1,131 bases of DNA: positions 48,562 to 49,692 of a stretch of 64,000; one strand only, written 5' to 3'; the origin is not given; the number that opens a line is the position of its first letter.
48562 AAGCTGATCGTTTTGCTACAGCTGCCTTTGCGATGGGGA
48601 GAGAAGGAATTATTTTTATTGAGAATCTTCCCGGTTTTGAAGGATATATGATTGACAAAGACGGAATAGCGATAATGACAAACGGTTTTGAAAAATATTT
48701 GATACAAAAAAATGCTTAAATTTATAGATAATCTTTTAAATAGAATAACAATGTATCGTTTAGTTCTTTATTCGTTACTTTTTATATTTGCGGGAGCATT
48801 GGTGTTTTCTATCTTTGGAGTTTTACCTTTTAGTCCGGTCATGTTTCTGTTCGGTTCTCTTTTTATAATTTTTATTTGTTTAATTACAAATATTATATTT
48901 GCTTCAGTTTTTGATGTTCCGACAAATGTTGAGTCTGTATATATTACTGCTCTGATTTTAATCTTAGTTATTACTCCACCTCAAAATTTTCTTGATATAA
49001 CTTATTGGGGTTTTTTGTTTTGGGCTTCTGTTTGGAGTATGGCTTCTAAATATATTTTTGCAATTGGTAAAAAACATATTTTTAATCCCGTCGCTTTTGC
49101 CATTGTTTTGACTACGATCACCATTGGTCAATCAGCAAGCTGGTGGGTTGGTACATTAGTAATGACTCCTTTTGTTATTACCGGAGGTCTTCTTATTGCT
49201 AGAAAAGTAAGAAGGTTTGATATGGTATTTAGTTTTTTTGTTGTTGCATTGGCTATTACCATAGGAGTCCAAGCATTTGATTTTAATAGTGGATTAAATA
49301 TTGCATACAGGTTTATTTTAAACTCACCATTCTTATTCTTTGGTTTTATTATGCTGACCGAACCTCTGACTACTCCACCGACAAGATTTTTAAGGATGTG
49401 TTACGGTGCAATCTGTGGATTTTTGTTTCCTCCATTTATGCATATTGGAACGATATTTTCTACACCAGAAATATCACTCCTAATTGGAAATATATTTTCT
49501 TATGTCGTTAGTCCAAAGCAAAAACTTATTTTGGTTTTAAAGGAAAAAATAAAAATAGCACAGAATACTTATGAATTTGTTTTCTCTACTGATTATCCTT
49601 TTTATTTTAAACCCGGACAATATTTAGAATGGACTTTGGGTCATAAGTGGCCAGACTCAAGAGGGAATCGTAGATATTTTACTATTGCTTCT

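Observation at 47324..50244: Three-gene flavinylation / transmembrane electron-transfer cassette: FMN-binding protein, ApbE, membrane-FAD/NAD(P)H oxidoreductase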

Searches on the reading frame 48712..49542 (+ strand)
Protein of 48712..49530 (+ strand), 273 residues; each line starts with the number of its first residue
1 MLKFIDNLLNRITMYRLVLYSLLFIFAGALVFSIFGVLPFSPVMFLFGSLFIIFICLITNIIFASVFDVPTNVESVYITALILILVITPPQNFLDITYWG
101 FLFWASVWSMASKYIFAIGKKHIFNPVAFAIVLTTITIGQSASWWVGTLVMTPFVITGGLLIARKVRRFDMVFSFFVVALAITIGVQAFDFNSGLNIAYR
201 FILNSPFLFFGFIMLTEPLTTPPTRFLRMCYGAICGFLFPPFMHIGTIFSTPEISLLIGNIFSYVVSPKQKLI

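Call 5: search_protein_families(library=pfam, proteins=[window:48712-49530:+], max_evalue=10)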
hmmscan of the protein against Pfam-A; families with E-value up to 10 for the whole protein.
window:48712-49530:+ (273 aa): 0 families

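Call 25: search_solved_structures(query=window:48712-49530:+, max_evalue=10, show_alignments=2)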
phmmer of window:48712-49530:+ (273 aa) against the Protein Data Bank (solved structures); distinct sequences matched with E-value up to 10: 0.
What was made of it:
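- Tried and rejected: A single-sequence phmmer search against the PDB also found nothing (call 25).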

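Call 29: search_solved_structures(query=A2, max_evalue=10, show_alignments=3)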
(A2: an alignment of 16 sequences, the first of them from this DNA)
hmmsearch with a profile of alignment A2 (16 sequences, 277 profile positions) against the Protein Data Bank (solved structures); distinct sequences matched with E-value up to 10: 1.
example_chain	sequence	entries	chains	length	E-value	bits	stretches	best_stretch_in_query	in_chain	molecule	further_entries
8ahx_D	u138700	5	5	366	0.0017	21.1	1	154-261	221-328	Ion-translocating oxidoreductase complex subunit D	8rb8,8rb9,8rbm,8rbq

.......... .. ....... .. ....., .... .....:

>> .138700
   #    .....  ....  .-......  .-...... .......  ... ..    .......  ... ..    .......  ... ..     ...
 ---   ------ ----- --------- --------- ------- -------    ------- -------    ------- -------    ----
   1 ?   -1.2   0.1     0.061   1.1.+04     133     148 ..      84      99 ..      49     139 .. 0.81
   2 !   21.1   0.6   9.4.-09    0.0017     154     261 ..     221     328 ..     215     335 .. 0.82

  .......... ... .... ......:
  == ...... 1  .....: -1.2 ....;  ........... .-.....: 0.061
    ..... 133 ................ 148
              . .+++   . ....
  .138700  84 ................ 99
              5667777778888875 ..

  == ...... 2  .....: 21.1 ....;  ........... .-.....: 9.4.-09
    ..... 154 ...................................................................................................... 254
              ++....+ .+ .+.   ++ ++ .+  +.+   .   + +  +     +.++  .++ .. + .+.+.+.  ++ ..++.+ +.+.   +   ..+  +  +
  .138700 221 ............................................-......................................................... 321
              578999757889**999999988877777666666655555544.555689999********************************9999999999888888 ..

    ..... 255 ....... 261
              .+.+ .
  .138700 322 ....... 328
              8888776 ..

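Call 34: predict_structure(alignment_id=A2)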
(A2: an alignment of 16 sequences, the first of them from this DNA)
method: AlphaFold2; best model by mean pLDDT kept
length: 277 residues; sequences in the alignment: 16
mean_pLDDT: 77.2   pTM: 0.76
mean pLDDT of the five models: 77.2, 76.7, 75.7, 71.3, 68.1
residues with pLDDT >= 90: 29; 70-90: 183; 50-70: 51; < 50: 14
segments of 3 or more residues with pLDDT < 50: 244-247, 270-277
pLDDT, mean of each block of 10 residues (from residue 1): 75 83 90 88 92 93 81 82 84 86 86 64 61 63 66 85 83 88 82 80 74 71 81 83 52 73 68 34
secondary structure, 60 per line:
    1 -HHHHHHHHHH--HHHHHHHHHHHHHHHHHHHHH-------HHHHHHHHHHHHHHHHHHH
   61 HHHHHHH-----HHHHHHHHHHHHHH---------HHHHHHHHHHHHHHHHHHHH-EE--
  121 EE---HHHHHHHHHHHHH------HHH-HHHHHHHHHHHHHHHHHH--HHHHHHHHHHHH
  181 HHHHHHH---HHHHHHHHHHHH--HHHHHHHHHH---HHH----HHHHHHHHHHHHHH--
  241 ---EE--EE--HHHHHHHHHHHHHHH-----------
elements in order: H2-11 H14-34 H42-67 H73-86 H96-115 H126-138 H149-166 H169-187 H191-202 H205-214 H225-238 H252-266

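Call 37: fold_search(model_id=the predicted structure, library=pdb)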
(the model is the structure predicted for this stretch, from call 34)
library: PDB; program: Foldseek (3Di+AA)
matches with E <= 10: 109; with E <= 0.001: 12
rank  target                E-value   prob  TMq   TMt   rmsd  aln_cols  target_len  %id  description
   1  9eri_D                2.2e-05  1.00  0.71  0.62   6.3       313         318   15  Cryo-EM structure of sodium pumping Rnf complex from Acetobacterium woodii bound to NADH (released 2025-03-05)
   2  8rbq_D                3.0e-05  1.00  0.70  0.64   6.5       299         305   15  Cryo-EM structure of the NADH:ferredoxin oxidoreductase RNF from Azotobacter vinelandii, dithionite reduced (released 2024-06-26)
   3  8ahx_D                4.0e-05  1.00  0.68  0.55   5.4       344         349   14  Cryo-EM structure of the nitrogen-fixation associated NADH:ferredoxin oxidoreductase RNF from Azotobacter vinelandii (released 2023-11-01)
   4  7xk3_B                1.6e-04  1.00  0.64  0.47   5.0       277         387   14  Cryo-EM structure of Na+-pumping NADH-ubiquinone oxidoreductase from Vibrio cholerae, state 1 (released 2022-07-20)
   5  7xk6_B                1.6e-04  1.00  0.59  0.41   4.9       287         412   14  Cryo-EM structure of Na+-pumping NADH-ubiquinone oxidoreductase from Vibrio cholerae, with aurachin D-42 (released 2022-07-20)
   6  9uuu_B                1.9e-04  1.00  0.59  0.44   6.0       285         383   14  Cryo-EM structure of Na+-translocating NADH-ubiquinone oxidoreductase from Vibrio cholerae reduced by NADH (released 2025-06-25)
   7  7zc6_D                2.9e-04  1.00  0.68  0.63   5.6       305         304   14  Na+ - translocating ferredoxin: NAD+ reductase (Rnf) of C. tetanomorphum (released 2022-09-28)
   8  8ad0_B                4.7e-04  1.00  0.58  0.43   5.1       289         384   13  X-ray structure of Na+-NQR from Vibrio cholerae in different conformation at 3.1 A (released 2023-07-12)
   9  9lrr_B                4.9e-04  1.00  0.63  0.44   5.7       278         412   14  Cryo-EM structure of Na+-translocating NADH-ubiquinone oxidoreductase NqrB-G141A mutant from Vibrio cholerae with boun (released 2025-04-23)
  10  8a1x_B                6.2e-04  1.00  0.58  0.42   6.0       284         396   13  Sodium pumping NADH-quinone oxidoreductase with inhibitor DQA (released 2023-06-14)
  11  9ud3_B                7.3e-04  1.00  0.59  0.44   5.6       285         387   14  Cryo-EM structure of Na+-translocating NADH-ubiquinone oxidoreductase NqrB-T236Y mutant from Vibrio cholerae (released 2025-06-25)
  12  8acw_B                8.0e-04  1.00  0.68  0.51   7.0       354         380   12  X-ray structure of Na+-NQR from Vibrio cholerae at 3.4 A resolution (released 2023-07-12)
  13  8a1t_B                2.0e-03  1.00  0.58  0.43   5.9       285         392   13  Sodium pumping NADH-quinone oxidoreductase (released 2023-06-14)
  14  8a1v_B                3.2e-03  1.00  0.64  0.46   5.6       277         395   14  Sodium pumping NADH-quinone oxidoreductase with substrate Q2 (released 2023-06-14)
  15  8evu_B                3.7e-03  1.00  0.59  0.42   4.9       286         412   13  Cryo EM structure of Vibrio cholerae NQR (released 2022-11-16)
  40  7lci_R                3.7e+00  0.02  0.12  0.09  21.9       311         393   12  PF 06882961 bound to the glucagon-like peptide-1 receptor (GLP-1R):Gs complex (released 2021-01-20)
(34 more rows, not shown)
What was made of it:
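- On NOX / ferric-reductase (FRD) family: The membrane fold is RnfD/NqrB (call 37).
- The RnfD/NqrB fold is kept (call 37).
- Tried and rejected: A second model of the membrane domain alone solved this (calls 34, 37).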
